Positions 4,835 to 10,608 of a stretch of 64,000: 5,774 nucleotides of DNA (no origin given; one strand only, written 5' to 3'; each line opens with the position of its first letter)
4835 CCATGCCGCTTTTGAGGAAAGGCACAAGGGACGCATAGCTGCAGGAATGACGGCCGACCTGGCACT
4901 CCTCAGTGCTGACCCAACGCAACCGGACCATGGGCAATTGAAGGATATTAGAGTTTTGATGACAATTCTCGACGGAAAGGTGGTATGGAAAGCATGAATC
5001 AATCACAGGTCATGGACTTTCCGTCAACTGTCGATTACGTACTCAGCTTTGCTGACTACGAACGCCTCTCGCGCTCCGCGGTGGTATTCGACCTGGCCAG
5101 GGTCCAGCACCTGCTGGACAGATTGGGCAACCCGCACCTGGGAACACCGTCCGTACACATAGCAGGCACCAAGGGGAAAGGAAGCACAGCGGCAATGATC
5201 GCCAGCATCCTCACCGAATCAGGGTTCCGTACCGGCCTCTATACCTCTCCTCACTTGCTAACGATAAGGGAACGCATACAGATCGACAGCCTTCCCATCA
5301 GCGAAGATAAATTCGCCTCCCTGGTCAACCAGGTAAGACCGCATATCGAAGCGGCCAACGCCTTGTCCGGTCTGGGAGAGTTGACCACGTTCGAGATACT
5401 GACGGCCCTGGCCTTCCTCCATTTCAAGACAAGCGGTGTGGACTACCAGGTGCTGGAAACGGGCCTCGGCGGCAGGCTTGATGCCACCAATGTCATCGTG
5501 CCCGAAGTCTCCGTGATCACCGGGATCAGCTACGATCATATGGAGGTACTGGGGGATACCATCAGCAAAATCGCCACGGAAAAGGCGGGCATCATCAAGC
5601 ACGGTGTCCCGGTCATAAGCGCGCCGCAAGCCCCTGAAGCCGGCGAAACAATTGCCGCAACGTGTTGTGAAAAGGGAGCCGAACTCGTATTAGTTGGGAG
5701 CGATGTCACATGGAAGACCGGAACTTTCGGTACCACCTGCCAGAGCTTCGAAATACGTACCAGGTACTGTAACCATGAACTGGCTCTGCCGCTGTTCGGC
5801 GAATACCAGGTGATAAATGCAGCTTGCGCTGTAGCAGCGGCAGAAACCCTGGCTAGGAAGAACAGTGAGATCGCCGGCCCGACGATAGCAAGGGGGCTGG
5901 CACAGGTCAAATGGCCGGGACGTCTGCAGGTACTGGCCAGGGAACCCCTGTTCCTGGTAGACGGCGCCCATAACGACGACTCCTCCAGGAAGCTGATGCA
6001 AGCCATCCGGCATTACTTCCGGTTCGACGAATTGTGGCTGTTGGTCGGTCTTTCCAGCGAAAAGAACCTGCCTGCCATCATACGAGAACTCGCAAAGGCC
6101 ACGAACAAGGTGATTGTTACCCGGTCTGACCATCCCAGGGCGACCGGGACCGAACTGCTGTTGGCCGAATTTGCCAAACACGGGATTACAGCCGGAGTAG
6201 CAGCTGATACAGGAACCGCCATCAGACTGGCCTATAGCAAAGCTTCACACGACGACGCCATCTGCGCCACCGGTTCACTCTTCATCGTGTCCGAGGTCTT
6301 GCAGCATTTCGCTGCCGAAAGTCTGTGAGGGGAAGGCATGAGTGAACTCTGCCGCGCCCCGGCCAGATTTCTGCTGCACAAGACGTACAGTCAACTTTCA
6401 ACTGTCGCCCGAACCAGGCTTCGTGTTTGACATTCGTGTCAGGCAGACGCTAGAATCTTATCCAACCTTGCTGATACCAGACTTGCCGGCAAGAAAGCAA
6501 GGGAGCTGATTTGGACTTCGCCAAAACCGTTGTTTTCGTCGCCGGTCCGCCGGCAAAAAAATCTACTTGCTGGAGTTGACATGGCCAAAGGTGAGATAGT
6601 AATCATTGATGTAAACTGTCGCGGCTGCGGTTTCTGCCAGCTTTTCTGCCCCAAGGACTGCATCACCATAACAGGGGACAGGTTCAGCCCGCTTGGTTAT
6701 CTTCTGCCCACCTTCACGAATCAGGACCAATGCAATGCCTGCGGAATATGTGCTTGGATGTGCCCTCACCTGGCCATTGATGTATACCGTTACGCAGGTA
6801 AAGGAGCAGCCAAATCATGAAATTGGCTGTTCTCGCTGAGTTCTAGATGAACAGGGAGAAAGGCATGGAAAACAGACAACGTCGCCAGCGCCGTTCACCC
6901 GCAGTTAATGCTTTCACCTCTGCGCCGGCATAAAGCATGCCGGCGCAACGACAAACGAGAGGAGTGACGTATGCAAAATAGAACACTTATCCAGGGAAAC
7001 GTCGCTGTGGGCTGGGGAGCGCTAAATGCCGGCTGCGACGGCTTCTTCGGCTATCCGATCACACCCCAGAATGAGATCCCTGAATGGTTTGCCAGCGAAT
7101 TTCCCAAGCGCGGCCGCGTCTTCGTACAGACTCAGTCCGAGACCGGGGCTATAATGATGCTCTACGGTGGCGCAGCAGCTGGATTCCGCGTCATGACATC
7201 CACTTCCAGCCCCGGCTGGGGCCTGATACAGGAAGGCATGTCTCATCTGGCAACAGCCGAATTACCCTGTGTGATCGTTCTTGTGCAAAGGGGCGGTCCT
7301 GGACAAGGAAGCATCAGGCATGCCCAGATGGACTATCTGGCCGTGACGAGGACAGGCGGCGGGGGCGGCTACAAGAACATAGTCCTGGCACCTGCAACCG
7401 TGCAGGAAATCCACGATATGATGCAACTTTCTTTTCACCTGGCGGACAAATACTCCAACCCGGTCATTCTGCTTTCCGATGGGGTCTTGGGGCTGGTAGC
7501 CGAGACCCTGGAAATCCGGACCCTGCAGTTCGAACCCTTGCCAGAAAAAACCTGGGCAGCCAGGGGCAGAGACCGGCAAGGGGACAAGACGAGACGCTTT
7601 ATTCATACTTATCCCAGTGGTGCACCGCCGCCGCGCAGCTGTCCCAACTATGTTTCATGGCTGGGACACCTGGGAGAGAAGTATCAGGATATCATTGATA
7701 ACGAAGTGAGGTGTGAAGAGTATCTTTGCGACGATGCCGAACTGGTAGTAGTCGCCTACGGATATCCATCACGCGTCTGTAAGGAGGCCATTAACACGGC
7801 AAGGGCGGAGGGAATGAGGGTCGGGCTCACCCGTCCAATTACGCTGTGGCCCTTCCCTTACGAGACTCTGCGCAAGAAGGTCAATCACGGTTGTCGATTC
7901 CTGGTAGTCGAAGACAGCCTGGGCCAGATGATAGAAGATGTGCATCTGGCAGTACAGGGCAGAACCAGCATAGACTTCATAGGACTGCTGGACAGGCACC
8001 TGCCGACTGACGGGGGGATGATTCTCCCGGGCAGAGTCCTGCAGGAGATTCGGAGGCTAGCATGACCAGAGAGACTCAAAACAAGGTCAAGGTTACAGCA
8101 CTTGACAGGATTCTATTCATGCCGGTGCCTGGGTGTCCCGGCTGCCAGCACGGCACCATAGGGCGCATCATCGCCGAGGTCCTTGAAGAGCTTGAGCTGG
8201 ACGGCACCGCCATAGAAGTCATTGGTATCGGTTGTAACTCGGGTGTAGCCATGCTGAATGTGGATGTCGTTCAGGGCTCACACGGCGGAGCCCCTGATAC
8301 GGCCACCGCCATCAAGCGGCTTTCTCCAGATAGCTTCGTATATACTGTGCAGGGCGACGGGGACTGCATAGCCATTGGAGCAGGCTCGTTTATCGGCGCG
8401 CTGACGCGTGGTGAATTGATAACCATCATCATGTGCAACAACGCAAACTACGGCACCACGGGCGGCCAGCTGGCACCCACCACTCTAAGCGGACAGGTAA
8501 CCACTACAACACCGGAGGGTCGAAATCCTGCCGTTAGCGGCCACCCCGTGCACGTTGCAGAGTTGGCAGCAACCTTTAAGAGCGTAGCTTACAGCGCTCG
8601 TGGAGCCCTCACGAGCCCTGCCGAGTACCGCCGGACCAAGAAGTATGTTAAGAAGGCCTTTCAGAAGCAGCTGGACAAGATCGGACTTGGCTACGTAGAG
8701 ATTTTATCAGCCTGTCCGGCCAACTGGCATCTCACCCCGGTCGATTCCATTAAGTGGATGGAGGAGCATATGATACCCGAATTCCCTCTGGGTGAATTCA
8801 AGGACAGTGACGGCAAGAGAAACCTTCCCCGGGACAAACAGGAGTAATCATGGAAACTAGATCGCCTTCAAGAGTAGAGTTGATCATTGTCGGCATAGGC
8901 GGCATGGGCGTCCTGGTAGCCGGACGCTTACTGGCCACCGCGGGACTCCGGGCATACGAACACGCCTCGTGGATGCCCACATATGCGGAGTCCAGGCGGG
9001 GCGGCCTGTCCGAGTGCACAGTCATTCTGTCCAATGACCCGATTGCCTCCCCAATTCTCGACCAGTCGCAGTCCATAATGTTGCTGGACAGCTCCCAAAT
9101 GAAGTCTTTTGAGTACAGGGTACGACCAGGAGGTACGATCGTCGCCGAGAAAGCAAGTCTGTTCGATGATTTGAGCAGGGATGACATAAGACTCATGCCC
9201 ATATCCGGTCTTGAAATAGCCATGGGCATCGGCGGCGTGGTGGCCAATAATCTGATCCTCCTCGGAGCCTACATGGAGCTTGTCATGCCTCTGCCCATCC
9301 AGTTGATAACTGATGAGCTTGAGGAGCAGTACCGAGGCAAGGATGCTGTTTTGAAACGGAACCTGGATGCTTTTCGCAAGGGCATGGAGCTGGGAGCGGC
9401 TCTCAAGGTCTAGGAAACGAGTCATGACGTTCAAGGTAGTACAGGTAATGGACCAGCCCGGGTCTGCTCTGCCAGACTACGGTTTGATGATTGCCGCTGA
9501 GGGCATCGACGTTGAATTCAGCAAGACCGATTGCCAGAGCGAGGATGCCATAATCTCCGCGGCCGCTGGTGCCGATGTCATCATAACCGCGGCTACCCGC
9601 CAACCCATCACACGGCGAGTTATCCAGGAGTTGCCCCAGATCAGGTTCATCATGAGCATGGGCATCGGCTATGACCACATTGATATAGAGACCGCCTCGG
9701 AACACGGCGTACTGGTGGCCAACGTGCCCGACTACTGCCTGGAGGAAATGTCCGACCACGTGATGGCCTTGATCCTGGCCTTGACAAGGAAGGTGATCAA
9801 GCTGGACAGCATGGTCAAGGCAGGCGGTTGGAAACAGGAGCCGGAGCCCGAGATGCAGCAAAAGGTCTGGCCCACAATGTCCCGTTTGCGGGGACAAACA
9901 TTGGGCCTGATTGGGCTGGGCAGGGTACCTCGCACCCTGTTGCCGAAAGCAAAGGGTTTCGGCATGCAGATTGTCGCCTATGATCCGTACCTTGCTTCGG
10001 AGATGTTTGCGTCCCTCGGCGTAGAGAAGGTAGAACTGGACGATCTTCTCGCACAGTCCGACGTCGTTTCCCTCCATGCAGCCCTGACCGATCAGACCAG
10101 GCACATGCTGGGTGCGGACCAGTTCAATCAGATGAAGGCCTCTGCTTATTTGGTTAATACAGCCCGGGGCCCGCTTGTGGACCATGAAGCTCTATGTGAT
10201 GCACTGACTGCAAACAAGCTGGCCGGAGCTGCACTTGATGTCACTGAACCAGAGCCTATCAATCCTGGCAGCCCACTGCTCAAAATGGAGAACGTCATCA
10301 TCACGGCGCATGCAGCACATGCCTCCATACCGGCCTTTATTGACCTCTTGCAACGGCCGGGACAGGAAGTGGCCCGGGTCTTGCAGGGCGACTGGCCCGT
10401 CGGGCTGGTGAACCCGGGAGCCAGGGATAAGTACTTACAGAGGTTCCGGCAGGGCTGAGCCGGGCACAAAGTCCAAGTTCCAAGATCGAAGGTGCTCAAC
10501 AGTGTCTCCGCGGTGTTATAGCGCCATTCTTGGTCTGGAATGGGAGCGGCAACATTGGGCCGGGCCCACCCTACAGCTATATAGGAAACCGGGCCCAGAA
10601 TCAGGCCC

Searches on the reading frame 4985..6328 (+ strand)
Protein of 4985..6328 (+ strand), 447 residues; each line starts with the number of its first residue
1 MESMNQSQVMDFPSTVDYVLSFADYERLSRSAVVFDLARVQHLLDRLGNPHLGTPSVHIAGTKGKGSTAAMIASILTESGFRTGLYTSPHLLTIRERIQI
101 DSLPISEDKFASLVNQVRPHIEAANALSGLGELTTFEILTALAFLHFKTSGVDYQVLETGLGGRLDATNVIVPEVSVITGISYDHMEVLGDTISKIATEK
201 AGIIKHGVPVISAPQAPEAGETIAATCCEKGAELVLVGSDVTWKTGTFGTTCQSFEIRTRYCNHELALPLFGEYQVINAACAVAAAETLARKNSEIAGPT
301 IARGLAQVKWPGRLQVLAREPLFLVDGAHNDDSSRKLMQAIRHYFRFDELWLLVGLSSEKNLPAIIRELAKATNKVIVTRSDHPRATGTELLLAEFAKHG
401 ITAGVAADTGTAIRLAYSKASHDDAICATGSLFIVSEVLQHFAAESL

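Call 17: search_protein_families(library=pfam, proteins=[window:4985-6328:+])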
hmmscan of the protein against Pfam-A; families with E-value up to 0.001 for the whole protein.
window:4985-6328:+ (447 aa): 2 families
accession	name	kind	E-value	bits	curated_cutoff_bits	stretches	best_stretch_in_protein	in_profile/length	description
PF08245.18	Mur_ligase_M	-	4e-16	60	24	1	59-286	1-200/200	Mur ligase middle domain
PF02875.26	Mur_ligase_C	-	5e-16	60.1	28.4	1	312-431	1-126/127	Mur ligase, glutamate ligase domain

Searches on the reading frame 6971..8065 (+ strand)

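Call 17: search_protein_families(library=pfam, proteins=[window:6971-8065:+])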
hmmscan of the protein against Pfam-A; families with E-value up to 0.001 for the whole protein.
window:6971-8065:+ (364 aa): 3 families
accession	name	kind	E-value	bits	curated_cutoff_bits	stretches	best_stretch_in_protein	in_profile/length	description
PF01855.24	POR_N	-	7.5e-45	153.9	27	1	16-186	2-171/231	Pyruvate flavodoxin/ferredoxin oxidoreductase, thiamine diP-bdg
PF17147.9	PFOR_II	-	6.2e-20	71.9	27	1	256-338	1-90/102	Pyruvate:ferredoxin oxidoreductase core domain II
PF02780.25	Transketolase_C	-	7.5e-07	29.5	25.9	1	252-316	6-70/124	Transketolase, C-terminal domain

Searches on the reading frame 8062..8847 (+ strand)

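Call 17: search_protein_families(library=pfam, proteins=[window:8062-8847:+])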
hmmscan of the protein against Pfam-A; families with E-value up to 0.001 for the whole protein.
window:8062-8847:+ (261 aa): 1 family
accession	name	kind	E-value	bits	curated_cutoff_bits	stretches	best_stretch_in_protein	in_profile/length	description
PF02775.26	TPP_enzyme_C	-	3.4e-15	56.6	21.9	1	68-200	24-141/151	Thiamine pyrophosphate enzyme, C-terminal TPP binding domain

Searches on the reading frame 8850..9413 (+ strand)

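Call 17: search_protein_families(library=pfam, proteins=[window:8850-9413:+])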
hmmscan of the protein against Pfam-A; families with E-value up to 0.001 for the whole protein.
window:8850-9413:+ (187 aa): 1 family
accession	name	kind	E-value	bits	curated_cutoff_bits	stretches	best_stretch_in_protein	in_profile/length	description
PF01558.24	POR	-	4e-25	89.4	27.4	1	17-180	1-173/173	Pyruvate ferredoxin/flavodoxin oxidoreductase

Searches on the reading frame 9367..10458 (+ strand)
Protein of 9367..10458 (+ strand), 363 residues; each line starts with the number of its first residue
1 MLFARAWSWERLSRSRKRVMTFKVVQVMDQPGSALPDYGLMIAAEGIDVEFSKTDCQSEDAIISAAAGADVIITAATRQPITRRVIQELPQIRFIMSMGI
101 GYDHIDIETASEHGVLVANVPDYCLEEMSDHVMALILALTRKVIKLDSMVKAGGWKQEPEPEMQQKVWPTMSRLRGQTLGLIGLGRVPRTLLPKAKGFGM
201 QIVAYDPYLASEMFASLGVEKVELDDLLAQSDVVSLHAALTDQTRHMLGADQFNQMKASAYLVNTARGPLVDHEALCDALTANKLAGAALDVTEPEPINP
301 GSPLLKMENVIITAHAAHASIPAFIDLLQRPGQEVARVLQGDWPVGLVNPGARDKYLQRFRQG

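Call 17: search_protein_families(library=pfam, proteins=[window:9367-10458:+])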
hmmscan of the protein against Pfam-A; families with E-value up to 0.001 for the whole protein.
window:9367-10458:+ (363 aa): 2 families
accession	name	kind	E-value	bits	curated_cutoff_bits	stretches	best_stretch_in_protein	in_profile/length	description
PF02826.25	2-Hacid_dh_C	-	3.1e-60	203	25.1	1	133-317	1-178/178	D-isomer specific 2-hydroxyacid dehydrogenase, NAD binding domain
PF00389.36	2-Hacid_dh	-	8.6e-22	77.7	24.6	1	39-257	11-121/134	D-isomer specific 2-hydroxyacid dehydrogenase, catalytic domain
